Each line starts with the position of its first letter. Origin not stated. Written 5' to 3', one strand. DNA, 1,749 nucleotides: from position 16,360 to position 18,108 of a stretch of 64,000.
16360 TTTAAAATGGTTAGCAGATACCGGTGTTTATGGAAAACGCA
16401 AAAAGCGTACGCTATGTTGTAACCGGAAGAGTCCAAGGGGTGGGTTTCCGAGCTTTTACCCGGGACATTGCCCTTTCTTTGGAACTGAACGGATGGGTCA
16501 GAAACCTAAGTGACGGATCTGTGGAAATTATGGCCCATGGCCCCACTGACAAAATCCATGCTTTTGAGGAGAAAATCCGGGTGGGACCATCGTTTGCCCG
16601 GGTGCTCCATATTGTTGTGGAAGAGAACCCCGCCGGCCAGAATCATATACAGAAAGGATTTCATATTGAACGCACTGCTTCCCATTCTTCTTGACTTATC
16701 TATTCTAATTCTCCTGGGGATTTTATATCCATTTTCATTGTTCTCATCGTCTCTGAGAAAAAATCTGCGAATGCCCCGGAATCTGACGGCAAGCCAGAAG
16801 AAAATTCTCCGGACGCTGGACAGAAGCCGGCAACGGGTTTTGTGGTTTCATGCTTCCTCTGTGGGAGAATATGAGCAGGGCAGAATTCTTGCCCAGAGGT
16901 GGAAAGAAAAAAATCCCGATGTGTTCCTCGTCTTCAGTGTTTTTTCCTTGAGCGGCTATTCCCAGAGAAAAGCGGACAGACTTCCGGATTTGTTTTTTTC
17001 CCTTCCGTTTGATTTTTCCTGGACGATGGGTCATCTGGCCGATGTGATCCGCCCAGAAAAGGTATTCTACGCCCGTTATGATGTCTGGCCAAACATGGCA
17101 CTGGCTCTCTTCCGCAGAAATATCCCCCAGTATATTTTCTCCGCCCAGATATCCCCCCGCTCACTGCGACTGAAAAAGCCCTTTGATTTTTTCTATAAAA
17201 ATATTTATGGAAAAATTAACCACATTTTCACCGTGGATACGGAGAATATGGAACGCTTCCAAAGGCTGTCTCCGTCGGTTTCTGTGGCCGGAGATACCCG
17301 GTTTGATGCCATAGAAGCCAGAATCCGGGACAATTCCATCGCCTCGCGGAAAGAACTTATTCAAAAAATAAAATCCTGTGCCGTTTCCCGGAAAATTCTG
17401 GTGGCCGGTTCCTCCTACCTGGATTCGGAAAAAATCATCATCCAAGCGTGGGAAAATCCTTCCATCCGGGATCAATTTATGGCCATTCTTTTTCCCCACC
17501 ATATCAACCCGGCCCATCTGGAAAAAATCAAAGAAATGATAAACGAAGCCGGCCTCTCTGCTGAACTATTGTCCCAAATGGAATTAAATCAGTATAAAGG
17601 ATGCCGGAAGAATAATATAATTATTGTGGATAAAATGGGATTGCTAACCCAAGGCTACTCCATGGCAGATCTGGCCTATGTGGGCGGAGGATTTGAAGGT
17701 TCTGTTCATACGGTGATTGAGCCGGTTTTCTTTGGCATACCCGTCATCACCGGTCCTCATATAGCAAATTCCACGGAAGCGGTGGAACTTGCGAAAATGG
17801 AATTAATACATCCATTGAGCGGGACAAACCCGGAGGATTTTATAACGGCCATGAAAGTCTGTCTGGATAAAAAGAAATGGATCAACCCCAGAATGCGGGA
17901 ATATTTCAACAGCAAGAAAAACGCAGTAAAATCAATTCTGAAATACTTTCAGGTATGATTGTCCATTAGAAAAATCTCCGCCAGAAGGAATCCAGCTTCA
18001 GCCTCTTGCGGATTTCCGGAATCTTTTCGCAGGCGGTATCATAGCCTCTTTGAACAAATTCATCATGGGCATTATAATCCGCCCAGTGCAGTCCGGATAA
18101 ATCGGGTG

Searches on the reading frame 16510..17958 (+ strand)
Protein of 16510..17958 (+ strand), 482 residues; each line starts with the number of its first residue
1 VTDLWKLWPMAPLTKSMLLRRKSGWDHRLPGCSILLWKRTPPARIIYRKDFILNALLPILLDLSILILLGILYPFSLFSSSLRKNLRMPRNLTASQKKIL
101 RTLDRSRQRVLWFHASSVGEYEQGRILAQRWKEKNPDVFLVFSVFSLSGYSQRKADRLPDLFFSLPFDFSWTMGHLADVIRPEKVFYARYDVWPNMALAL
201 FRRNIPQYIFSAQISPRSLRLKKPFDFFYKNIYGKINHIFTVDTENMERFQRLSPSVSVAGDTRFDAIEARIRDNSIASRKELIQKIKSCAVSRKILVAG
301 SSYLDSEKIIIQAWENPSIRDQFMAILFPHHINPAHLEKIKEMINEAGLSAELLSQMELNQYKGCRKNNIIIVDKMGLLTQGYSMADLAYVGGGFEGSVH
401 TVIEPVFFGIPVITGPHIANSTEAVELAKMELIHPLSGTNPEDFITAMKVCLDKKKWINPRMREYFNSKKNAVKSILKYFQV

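Call 68: search_protein_families(library=pfam, proteins=[window:16510-17958:+], max_evalue=0.00001)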
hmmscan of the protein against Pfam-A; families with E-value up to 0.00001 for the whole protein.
window:16510-17958:+ (482 aa): 1 family
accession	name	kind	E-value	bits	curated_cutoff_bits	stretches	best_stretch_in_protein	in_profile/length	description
PF04413.22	Glycos_transf_N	-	2.6e-37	128.6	23.9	1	105-267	13-179/179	3-Deoxy-D-manno-octulosonic-acid transferase (kdotransferase)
